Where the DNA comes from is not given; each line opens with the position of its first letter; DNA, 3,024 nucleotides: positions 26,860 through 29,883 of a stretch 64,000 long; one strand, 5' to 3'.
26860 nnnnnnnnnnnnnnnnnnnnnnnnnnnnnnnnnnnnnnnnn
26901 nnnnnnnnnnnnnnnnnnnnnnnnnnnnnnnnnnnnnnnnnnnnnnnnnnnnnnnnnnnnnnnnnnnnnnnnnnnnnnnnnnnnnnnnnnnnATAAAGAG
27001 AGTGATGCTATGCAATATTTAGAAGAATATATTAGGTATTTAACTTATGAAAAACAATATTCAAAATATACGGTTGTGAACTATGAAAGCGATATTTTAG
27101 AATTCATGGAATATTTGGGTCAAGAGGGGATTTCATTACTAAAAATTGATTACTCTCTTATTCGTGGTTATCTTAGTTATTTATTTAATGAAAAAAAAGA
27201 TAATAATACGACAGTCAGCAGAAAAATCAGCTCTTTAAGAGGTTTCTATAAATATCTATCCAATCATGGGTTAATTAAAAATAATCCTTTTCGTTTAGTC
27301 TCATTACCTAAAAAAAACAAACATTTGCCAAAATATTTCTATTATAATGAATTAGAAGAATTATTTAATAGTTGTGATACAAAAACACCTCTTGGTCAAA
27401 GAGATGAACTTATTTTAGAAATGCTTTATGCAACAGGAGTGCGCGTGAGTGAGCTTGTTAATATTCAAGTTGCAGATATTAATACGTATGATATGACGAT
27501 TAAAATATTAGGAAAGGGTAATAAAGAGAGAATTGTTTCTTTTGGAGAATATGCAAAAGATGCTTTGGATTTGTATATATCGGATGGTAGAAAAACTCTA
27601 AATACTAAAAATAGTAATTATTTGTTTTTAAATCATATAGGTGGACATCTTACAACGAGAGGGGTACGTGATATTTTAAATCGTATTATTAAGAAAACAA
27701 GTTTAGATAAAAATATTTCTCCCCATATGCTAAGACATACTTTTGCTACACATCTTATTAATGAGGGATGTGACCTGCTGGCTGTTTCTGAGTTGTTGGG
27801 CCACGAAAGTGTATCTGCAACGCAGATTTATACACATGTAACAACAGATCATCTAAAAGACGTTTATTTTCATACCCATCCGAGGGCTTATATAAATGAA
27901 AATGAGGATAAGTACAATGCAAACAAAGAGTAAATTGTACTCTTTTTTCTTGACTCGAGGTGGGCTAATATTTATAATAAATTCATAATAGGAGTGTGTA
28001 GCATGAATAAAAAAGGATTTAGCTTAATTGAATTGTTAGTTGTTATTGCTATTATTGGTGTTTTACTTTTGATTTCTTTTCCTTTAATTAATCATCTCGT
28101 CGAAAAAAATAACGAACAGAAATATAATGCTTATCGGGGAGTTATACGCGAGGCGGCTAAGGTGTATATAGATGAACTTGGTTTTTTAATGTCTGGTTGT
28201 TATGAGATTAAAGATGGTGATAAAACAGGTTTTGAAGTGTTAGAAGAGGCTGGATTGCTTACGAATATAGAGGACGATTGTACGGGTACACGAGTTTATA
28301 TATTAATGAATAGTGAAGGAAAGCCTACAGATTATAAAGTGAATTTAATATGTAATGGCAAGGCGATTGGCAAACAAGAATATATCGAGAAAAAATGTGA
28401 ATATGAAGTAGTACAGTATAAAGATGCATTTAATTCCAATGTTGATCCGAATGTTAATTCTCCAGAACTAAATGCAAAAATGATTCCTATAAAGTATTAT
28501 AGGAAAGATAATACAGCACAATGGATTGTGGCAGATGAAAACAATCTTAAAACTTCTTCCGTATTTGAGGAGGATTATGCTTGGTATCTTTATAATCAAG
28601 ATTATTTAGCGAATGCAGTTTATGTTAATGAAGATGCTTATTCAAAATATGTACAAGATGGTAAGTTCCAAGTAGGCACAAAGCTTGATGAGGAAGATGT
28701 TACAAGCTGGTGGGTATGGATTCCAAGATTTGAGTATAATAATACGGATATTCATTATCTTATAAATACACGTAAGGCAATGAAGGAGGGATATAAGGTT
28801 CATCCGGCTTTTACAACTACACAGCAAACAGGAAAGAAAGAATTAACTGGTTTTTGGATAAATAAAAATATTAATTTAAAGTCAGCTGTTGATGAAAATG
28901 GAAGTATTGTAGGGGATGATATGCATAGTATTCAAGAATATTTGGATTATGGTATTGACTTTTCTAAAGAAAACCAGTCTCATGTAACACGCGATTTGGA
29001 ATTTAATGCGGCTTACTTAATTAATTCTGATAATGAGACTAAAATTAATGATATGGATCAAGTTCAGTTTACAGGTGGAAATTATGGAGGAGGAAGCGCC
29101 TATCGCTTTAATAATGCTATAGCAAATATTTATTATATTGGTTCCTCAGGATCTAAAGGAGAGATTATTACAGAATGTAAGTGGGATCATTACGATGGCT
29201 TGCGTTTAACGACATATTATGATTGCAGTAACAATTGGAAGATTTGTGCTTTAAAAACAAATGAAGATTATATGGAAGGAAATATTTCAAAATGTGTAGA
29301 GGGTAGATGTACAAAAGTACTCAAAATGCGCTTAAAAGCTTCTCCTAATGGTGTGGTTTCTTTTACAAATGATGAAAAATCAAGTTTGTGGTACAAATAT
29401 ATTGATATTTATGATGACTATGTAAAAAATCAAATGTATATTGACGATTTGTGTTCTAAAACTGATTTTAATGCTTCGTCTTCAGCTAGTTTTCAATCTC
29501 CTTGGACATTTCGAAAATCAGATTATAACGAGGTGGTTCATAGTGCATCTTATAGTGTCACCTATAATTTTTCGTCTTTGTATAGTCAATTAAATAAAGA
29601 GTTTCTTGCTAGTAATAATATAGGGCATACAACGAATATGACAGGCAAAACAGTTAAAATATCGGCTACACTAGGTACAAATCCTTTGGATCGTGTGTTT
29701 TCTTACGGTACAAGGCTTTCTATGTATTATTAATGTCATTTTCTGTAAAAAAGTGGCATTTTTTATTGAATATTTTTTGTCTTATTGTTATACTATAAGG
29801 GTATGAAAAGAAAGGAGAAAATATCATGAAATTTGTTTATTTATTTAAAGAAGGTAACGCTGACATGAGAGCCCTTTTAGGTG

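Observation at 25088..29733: Two paralogous 580-640 aa modular pilins flanking a XerC/D-type recombinase, sharing a 68-nt perfectly identical 5' segment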

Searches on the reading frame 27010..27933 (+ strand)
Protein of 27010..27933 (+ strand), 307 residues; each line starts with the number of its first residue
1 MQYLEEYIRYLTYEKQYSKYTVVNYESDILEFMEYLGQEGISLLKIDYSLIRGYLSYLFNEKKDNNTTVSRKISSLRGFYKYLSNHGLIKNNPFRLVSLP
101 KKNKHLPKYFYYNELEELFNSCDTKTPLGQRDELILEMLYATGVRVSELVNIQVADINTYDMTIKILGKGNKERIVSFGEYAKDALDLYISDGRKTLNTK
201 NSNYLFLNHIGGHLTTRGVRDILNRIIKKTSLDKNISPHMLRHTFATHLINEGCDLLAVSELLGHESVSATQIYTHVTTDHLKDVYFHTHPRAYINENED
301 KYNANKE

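Call 7: search_protein_families(library=pfam, proteins=[window:27010-27933:+], max_evalue=0.01)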
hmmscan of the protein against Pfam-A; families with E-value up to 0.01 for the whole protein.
window:27010-27933:+ (307 aa): 4 families
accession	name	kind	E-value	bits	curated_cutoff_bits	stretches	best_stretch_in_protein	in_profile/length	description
PF00589.27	Phage_integrase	-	3.2e-46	157.7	27.1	1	109-279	2-170/172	Phage integrase family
PF02899.23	Phage_int_SAM_1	-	2.7e-18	66.5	22.3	1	4-84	1-80/83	Phage integrase, N-terminal SAM-like domain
PF13102.12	Phage_int_SAM_5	-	1.5e-09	38.6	22.3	1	2-95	4-94/98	Phage integrase SAM-like domain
PF13495.12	Phage_int_SAM_4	-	3.9e-05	24.4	27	1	4-83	2-78/85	Phage integrase, N-terminal SAM-like domain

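Call 8: search_protein_families(library=ncbifam, proteins=[window:27010-27933:+], max_evalue=0.01)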
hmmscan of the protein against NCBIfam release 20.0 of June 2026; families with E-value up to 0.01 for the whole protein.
window:27010-27933:+ (307 aa): 13 families
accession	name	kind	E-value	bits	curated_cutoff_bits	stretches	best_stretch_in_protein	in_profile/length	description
TIGR02224.1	recomb_XerC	equivalog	2e-98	329.4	335.15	1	5-293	1-293/295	tyrosine recombinase XerC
TIGR02225.1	recomb_XerD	equivalog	1.3e-92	310.3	329.6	1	5-293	1-290/290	site-specific tyrosine recombinase XerD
NF001399.0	PRK00283.1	subfamily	2.4e-88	296.2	279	1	3-293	8-299/300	tyrosine recombinase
NF040815.2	recomb_XerA_Arch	equivalog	1.3e-70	238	220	1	5-286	1-263/263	site-specific tyrosine recombinase/integron integrase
NF002331.0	PRK01287.1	subfamily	1.4e-60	205.2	371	1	2-300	28-335/365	site-specific tyrosine recombinase XerC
NF003462.0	PRK05084.1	equivalog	8.4e-38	130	267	2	130-284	195-351/360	tyrosine recombinase XerS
TIGR02249.1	integrase_gron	subfamily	2.5e-34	119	265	2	199-285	226-308/315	integron integrase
NF011946.0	PRK15417.1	equivalog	1.4e-21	77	435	2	216-278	254-316/337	integron integrase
NF007370.0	PRK09870.1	subfamily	3.1e-15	56.3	221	1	108-285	11-187/200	tyrosine-type DNA invertase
NF007371.0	PRK09871.1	subfamily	6.3e-11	42.2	222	1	125-281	21-178/198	tyrosine-type DNA invertase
NF040693.1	recomb_GmtY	equivalog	5.2e-10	39.2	340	1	188-282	338-437/441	gamma-mobile-trio recombinase GmtY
NF002685.0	PRK02436.1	equivalog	4.1e-09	36.6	178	1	6-271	3-240/245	site-specific tyrosine recombinase XerD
NF041502.1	integrase_1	equivalog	5.7e-08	31.9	350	1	188-284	263-367/484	site-specific integrase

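Call 11: find_related_loci(query=window:27010-27933:+, collection=genome_contigs, flank=8000)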
Query window:27010-27933:+ (307 aa) in genome_contigs; peptide patterns used: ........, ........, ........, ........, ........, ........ (x = any residue, [..] = any of these).
45 stretches matched a pattern; 17 encode a relative of the query (tblastn E <= 1e-3); 17 distinct loci.
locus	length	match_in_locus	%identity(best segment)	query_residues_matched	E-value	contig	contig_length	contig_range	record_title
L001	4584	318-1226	84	1-303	3e-177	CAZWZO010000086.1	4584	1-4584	MAG TPA_asm: uncultured Muribaculaceae bacterium isolate binchicken_co354_12 genome assembly, contig: NODE_21855_length_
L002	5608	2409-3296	84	1-296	2e-172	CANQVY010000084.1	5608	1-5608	MAG: uncultured Bacilli bacterium isolate Lapin-014__bin4 genome assembly, contig: Lapin-014__NODE_13000_length_5608_cov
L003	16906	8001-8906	84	1-301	2e-163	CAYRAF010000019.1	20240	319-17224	MAG TPA_asm: uncultured Muribaculaceae bacterium isolate SRP278969_co1_652 genome assembly, contig: NODE_3122_length_202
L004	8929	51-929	73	1-293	5e-133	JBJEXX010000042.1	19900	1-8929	MAG: Bacilli bacterium isolate PUUB25_bin.020 NODE_1736_length_19900_cov_11.694533, whole genome shotgun sequence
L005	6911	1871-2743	57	10-300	1e-108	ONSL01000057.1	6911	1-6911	uncultured Clostridiales bacterium isolate RUG594 genome assembly, contig: scaffold_8648, whole genome shotgun sequence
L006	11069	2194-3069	56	2-293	4e-107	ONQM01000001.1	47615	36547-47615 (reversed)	uncultured Clostridiales bacterium isolate RUG530 genome assembly, contig: scaffold_372, whole genome shotgun sequence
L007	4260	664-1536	40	5-293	7e-70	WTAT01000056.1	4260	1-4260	MAG: Desulforhopalus sp. isolate GLR1684 c_000000688032, whole genome shotgun sequence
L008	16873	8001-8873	39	5-293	3e-69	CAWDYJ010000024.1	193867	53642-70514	MAG: uncultured delta proteobacterium isolate MFD05684.bin.2.112 genome assembly, contig: contig_86862, whole genome sho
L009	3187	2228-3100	38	5-293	1e-68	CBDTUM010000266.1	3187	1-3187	MAG TPA_asm: uncultured Desulfopila sp. isolate SRR7614695_binner123_Refined_84 genome assembly, contig: ERZ23877680.362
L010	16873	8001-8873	39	5-293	1e-67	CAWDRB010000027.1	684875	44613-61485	MAG: uncultured delta proteobacterium isolate MFD04716.bin.2.141 genome assembly, contig: contig_9080, whole genome shot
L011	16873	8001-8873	40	5-293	1e-67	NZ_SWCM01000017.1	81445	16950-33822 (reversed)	Desulfopila sp. IMCC35006 NODE_17_length_81445_cov_104.865958, whole genome shotgun sequence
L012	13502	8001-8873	39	5-293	1e-66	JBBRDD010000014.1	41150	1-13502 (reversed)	MAG: Desulfobulbales bacterium isolate Co_metawrap_2436 Cmw_2436_k141_22603227_length_41150_cov_18.0000, whole genome sh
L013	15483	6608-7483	40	1-297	3e-60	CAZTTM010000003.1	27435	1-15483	MAG TPA_asm: uncultured Muribaculaceae bacterium isolate binchicken_co354_38 genome assembly, contig: NODE_1616_length_2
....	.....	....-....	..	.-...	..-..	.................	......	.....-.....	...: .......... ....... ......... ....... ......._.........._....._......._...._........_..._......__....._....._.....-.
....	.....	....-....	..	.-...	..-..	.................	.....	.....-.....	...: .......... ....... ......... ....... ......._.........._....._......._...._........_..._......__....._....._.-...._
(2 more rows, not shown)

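Call 29: list_cluster_members(proteins=[P0001, P0007, window:27010-27933:+])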
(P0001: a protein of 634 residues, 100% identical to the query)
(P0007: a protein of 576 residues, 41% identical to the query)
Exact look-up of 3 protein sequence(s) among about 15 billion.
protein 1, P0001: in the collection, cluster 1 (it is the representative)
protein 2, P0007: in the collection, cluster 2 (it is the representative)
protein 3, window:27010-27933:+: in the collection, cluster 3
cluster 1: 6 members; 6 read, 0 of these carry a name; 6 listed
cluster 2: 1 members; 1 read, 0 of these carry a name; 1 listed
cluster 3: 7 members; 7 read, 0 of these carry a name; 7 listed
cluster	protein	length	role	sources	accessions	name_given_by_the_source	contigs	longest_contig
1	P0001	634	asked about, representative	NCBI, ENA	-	-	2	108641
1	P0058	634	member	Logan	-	-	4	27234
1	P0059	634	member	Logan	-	-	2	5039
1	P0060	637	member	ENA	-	-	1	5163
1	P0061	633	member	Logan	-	-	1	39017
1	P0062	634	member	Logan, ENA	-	-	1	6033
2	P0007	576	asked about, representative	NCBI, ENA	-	-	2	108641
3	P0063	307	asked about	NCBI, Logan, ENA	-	-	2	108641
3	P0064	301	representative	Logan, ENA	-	-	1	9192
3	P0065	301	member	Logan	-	-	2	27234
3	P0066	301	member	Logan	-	-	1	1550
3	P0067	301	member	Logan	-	-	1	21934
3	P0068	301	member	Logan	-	-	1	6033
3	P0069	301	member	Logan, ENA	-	-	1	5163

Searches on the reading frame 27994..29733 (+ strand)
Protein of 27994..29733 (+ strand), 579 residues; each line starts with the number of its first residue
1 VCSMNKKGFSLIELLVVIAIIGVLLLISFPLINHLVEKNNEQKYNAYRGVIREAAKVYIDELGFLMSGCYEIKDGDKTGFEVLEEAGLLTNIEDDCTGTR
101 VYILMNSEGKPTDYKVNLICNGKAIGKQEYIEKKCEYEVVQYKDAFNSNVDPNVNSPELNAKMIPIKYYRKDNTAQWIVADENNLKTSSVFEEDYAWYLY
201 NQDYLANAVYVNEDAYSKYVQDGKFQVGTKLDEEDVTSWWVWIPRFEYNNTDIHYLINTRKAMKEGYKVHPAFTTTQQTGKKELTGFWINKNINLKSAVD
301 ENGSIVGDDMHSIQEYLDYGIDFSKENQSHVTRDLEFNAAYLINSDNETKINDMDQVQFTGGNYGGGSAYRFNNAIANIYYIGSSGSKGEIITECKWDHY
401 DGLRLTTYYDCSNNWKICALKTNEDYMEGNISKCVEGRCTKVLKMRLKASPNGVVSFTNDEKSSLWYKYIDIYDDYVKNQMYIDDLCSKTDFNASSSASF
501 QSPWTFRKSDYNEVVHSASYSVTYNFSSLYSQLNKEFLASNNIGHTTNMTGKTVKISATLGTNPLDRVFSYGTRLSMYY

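Call 7: search_protein_families(library=pfam, proteins=[window:27994-29733:+], max_evalue=0.01)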
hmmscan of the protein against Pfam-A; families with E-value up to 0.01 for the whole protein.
window:27994-29733:+ (579 aa): 1 family
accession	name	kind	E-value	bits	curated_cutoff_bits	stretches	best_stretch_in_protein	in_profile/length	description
PF07963.17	N_methyl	-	3.3e-08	33.2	21.2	1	4-28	2-26/27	Prokaryotic N-terminal methylation motif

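Call 8: search_protein_families(library=ncbifam, proteins=[window:27994-29733:+], max_evalue=0.01)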
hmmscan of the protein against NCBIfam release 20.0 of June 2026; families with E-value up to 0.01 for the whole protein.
window:27994-29733:+ (579 aa): 10 families
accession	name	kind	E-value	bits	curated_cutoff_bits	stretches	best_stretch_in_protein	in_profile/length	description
TIGR02532.1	IV_pilin_GFxxxE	domain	8.2e-08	31.8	16.3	1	6-27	1-22/24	prepilin-type N-terminal cleavage/methylation domain-containing protein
NF040999.1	pilin_ComGC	equivalog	1.5e-07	31.5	75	1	6-58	1-53/84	competence type IV pilus major pilin ComGC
NF041013.1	T4P_ComGE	equivalog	1.3e-05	25.1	49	1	5-47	2-46/83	competence type IV pilus minor pilin ComGE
NF007862.0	PRK10574.1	equivalog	0.00013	22.1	138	1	4-38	2-36/145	prepilin peptidase-dependent pilin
TIGR01710.1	typeII_sec_gspG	equivalog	0.0002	21.4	88.85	1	7-58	1-52/134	type II secretion system major pseudopilin GspG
TIGR01708.2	typeII_sec_gspH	equivalog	0.00043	20.3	80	1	7-25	2-20/169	type II secretion system minor pseudopilin GspH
NF041775.1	typeIV_PilA_Myxo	equivalog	0.00091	19.3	400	1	6-32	10-36/214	type IV pilin protein PilA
TIGR02596.1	TIGR02596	subfamily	0.001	19.2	70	1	9-36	1-28/196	Verru_Chthon cassette protein D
NF041002.1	pilin_ComGF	equivalog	0.0042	17.3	80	0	6-43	1-38/139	competence type IV pilus minor pilin ComGF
NF040982.1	ComGD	equivalog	0.0054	17.1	70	0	6-42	1-37/139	competence type IV pilus minor pilin ComGD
